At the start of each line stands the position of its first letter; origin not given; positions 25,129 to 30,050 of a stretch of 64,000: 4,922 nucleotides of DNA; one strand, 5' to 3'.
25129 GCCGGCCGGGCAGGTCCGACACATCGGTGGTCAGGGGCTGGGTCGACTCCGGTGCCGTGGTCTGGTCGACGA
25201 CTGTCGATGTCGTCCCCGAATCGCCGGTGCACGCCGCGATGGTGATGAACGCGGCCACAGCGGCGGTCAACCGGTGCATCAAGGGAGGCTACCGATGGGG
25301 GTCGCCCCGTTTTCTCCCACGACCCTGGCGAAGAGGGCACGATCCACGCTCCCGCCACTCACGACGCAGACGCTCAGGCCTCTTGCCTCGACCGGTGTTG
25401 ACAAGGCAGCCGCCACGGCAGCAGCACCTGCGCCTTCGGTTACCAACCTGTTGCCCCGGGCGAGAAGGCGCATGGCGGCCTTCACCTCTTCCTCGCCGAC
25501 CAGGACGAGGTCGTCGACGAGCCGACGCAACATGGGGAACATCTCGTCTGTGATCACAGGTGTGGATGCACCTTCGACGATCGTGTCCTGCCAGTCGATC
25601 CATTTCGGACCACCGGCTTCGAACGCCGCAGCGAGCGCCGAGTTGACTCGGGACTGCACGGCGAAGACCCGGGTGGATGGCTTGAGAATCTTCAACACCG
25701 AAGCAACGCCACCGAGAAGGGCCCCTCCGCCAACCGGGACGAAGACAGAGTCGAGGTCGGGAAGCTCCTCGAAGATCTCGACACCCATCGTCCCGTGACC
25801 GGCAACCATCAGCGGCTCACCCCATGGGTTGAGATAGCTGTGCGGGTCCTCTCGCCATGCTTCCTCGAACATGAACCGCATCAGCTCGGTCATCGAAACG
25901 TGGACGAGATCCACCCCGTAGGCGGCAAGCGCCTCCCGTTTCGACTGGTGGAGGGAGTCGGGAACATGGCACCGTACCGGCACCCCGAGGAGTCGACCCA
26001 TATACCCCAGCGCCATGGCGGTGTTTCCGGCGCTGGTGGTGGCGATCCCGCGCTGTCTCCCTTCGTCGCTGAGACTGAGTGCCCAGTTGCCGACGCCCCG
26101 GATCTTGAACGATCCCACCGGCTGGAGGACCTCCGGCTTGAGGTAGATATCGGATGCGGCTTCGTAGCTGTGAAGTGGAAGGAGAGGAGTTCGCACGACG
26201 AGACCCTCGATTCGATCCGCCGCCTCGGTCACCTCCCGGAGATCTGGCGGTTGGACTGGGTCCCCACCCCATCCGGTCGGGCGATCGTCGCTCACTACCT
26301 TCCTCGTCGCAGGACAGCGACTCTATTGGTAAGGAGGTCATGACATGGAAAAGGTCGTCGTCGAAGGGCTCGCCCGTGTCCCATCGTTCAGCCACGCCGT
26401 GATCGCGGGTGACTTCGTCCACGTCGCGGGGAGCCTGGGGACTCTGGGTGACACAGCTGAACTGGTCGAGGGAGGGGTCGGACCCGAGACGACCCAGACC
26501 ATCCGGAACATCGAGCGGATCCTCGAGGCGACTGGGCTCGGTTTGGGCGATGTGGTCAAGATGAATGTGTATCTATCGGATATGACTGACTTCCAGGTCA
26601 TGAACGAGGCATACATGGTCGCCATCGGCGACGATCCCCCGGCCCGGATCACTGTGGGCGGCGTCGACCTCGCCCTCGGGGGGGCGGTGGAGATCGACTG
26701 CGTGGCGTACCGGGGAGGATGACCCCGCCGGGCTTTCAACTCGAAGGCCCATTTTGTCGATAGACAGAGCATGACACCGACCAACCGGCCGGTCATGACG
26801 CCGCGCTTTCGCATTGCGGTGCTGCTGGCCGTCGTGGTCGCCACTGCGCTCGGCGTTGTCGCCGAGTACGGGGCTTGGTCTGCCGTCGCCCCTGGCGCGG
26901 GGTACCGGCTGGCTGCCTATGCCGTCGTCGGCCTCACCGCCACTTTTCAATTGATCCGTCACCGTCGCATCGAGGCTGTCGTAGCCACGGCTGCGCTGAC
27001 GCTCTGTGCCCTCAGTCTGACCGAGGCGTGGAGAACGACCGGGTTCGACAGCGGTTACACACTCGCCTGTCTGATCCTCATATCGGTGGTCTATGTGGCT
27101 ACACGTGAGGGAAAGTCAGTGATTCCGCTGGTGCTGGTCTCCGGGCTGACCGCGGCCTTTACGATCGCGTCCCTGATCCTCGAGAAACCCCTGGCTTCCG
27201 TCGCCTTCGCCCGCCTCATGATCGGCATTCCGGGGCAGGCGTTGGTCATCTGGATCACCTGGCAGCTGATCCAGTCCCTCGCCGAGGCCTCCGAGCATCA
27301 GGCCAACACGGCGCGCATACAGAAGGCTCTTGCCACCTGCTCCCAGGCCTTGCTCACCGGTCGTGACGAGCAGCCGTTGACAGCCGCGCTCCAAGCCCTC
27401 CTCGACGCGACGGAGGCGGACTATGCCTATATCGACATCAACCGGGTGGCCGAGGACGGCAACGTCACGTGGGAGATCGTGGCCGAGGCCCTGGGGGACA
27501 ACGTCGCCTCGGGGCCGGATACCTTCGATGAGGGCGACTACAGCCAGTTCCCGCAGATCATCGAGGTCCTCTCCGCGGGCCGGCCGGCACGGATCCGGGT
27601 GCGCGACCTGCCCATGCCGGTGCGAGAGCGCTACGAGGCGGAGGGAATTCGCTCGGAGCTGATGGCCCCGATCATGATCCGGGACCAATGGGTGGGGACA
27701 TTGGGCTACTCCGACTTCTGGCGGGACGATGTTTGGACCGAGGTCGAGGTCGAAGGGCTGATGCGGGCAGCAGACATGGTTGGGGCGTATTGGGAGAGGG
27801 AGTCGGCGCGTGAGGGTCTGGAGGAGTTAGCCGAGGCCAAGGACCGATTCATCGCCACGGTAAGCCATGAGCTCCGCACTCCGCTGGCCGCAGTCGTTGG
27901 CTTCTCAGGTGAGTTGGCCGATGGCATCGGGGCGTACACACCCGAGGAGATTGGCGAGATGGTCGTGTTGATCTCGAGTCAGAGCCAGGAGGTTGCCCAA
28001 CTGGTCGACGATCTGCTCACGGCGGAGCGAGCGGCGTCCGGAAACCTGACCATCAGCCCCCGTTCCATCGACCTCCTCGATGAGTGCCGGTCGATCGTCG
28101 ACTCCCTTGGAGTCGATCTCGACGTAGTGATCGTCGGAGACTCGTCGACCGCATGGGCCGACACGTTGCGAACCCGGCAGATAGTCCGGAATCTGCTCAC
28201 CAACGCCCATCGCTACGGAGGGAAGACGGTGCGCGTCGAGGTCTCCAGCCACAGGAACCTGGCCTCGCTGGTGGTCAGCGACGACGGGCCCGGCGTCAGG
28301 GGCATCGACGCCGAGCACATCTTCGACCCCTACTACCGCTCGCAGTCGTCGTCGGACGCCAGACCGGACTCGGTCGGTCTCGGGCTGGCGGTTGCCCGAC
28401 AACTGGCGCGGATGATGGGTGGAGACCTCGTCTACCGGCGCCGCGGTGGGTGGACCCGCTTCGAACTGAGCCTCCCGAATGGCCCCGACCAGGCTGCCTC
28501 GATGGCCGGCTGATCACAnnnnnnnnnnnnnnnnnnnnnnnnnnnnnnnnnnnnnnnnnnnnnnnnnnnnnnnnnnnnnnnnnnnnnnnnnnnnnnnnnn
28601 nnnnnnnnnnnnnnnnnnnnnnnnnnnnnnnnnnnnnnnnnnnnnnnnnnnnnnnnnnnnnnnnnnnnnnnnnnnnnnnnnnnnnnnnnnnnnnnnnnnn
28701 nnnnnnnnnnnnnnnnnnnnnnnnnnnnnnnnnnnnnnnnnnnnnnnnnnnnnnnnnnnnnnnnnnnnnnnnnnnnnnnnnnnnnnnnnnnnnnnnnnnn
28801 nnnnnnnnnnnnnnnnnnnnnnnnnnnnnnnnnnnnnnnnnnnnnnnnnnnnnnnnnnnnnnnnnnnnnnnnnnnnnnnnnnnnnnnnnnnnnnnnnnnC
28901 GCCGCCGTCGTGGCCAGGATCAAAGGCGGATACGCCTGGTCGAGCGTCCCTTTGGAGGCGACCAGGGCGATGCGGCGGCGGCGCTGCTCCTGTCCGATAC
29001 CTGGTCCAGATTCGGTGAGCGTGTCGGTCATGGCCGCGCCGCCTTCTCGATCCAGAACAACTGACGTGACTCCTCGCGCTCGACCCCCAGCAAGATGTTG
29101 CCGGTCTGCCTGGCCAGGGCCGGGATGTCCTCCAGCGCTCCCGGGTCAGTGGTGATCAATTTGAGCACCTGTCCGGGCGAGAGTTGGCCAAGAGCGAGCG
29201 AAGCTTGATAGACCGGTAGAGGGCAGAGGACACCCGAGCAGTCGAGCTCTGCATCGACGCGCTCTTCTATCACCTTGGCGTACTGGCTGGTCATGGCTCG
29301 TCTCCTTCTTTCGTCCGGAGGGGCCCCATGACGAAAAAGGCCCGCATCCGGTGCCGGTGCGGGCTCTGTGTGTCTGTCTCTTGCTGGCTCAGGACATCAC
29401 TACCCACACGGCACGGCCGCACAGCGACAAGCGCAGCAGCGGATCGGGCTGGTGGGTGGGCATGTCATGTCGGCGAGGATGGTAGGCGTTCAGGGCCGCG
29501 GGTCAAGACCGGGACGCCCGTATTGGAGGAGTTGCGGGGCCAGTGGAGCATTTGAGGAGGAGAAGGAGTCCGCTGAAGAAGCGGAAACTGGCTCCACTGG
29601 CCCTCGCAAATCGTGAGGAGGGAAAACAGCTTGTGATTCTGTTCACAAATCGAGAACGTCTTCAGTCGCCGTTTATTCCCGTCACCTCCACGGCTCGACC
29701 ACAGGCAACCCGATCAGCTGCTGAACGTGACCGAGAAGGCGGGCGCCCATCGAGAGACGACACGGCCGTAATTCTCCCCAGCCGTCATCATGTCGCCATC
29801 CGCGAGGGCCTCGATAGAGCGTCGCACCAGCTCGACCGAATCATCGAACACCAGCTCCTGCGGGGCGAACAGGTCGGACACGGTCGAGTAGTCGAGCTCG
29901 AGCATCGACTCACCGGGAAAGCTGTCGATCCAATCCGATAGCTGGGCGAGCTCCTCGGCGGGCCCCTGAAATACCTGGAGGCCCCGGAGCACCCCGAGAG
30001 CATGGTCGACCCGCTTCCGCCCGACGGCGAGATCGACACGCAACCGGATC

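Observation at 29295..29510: Polycysteine short ORF plus intrinsic terminator in the leader of a tusA-dsrE sulfur-relay operon: candidate cysteine-sensing attenuator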

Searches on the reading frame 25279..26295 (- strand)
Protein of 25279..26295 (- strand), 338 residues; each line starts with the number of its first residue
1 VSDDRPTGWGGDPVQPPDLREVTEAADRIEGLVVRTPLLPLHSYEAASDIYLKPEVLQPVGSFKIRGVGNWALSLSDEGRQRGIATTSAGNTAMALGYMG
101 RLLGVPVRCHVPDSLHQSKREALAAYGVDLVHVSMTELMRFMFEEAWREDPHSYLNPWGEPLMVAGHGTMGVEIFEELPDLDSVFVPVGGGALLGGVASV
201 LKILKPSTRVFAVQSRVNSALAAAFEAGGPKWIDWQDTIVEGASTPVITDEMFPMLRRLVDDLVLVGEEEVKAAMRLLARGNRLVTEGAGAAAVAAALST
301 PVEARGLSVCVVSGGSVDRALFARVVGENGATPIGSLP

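Call 6: search_protein_families(library=pfam, proteins=[window:25279-26295:-])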
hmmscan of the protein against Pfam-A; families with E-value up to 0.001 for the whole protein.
window:25279-26295:- (338 aa): 1 family
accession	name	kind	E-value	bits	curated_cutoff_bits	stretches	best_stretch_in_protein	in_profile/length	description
PF00291.31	PALP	-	8.4e-65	219.4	35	1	31-313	3-294/295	Pyridoxal-phosphate dependent enzyme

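Call 26: search_protein_families(library=ncbifam, proteins=[window:25279-26295:-], max_evalue=0.00001)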
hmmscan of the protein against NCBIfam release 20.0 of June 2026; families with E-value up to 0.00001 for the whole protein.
window:25279-26295:- (338 aa): 31 families (the best 25 are shown)
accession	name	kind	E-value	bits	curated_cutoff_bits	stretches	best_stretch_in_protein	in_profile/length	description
NF005292.0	PRK06815.1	equivalog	1.6e-64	218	371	1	20-315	6-305/320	threonine/serine dehydratase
NF006389.0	PRK08638.1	equivalog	1.6e-62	211.4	453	1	18-327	10-325/333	bifunctional threonine ammonia-lyase/L-serine ammonia-lyase TdcB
TIGR01127.1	ilvA_1Cterm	equivalog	1.5e-60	205.2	378.75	1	44-326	11-295/380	threonine ammonia-lyase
NF005680.0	PRK07476.1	equivalog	6.9e-60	202.7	413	1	19-329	7-323/326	hydroxyectoine utilization dehydratase EutB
NF005600.0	PRK07334.1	equivalog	5.3e-58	196.5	496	1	18-326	11-321/408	threonine ammonia-lyase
NF005454.0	PRK07048.1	equivalog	1.6e-55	188.5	452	1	16-326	6-320/324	threo-3-hydroxy-L-aspartate ammonia-lyase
TIGR02991.1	ectoine_eutB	equivalog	2.3e-53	181.2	413.35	1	19-326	3-315/317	hydroxyectoine utilization dehydratase EutB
NF006094.0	PRK08246.1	subfamily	3.3e-53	181.1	331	1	20-318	8-305/310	serine/threonine dehydratase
NF006390.0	PRK08639.1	equivalog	2.5e-51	175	421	1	19-318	9-316/418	threonine ammonia-lyase IlvA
NF045641.2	BHydaspDhtseBhcB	equivalog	2.7e-49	168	550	1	17-318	2-306/312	beta-hydroxyaspartate dehydratase BhcB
TIGR02079.1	THD1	equivalog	6.3e-47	160.3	440.55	1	21-318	2-308/410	threonine ammonia-lyase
TIGR01124.1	ilvA_2Cterm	equivalog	1.1e-46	159.5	411.3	1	33-296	15-282/499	threonine ammonia-lyase, biosynthetic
NF004771.0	PRK06110.1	equivalog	1.1e-44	152.9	317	1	17-329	3-319/323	threonine dehydratase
NF006674.0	PRK09224.1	subfamily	3.9e-44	151.2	577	1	43-297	35-291/508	threonine ammonia-lyase IlvA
NF009130.0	PRK12483.1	subfamily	4.6e-43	147.6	801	1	43-298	47-304/521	threonine ammonia-lyase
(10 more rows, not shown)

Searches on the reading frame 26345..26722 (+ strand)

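Call 6: search_protein_families(library=pfam, proteins=[window:26345-26722:+])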
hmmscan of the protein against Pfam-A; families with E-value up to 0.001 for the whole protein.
window:26345-26722:+ (125 aa): 1 family
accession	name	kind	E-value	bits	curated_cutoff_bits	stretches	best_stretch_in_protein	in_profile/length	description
PF01042.26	Ribonuc_L-PSP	-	2.8e-27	95.6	27.3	1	13-122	9-120/121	Endoribonuclease L-PSP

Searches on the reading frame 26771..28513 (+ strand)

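Call 6: search_protein_families(library=pfam, proteins=[window:26771-28513:+])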
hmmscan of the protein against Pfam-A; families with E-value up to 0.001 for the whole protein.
window:26771-28513:+ (580 aa): 4 families
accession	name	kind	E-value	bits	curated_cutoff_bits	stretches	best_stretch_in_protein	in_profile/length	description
PF02518.31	HATPase_c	-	2.2e-20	73.6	26.4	1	464-570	2-109/111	Histidine kinase-, DNA gyrase B-, and HSP90-like ATPase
PF00512.31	HisKA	-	4.4e-14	52.7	26.9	1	356-423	1-65/66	His Kinase A (phospho-acceptor) domain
PF01590.32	GAF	-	1.8e-07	32.2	22.4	1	203-339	6-131/133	GAF domain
PF13185.12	GAF_2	-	0.00073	20.2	28.6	0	203-338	8-132/136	GAF domain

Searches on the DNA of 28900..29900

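Call 4: search_rna_families(source=window, start=28900, end=29900, threshold=evalue, max_evalue=10)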
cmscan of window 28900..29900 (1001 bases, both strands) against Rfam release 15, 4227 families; matches with E-value up to 10: 3.
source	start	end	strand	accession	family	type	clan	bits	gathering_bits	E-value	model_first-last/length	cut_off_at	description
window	29478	29526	+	RF03854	mir-1949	Gene; miRNA;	-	18.8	100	0.48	1-70/70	no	mir-1949 microRNA precursor family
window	29134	29185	+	RF01541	TB11Cs4H3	Gene; snRNA; snoRNA; HACA-box;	-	15.1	40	8.7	1-74/74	no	Trypanosomatid snoRNA TB11Cs4H3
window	29130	29277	+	RF00226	IRES_n-myc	Cis-reg; IRES;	-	9.2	40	1.5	1-322/322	no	n-myc internal ribosome entry site (IRES)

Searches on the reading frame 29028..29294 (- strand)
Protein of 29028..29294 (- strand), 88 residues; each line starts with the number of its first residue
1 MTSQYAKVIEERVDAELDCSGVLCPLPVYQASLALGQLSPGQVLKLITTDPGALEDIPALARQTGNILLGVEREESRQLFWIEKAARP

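Call 6: search_protein_families(library=pfam, proteins=[window:29028-29294:-])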
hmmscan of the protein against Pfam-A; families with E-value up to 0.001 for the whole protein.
window:29028-29294:- (88 aa): 1 family
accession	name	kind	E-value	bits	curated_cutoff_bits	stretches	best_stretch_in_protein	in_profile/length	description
PF01206.22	TusA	-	1.5e-18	66.8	28.6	1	16-84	2-70/70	Sulfurtransferase TusA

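Call 26: search_protein_families(library=ncbifam, proteins=[window:29028-29294:-], max_evalue=0.00001)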
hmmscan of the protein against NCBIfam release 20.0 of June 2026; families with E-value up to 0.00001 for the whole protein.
window:29028-29294:- (88 aa): 2 families
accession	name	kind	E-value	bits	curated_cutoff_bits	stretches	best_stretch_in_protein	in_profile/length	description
NF001423.0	PRK00299.1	equivalog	1.6e-10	40.6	78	1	9-85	4-80/82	sulfurtransferase TusA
NF008242.0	PRK11018.1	equivalog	7.4e-09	35.1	79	1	12-83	6-77/78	sulfurtransferase-like selenium metabolism protein YedF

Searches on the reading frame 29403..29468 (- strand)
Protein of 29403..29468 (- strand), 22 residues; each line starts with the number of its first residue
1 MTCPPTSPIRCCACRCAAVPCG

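Call 58: list_cluster_members(proteins=[window:29403-29468:-, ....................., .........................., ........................, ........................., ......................])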
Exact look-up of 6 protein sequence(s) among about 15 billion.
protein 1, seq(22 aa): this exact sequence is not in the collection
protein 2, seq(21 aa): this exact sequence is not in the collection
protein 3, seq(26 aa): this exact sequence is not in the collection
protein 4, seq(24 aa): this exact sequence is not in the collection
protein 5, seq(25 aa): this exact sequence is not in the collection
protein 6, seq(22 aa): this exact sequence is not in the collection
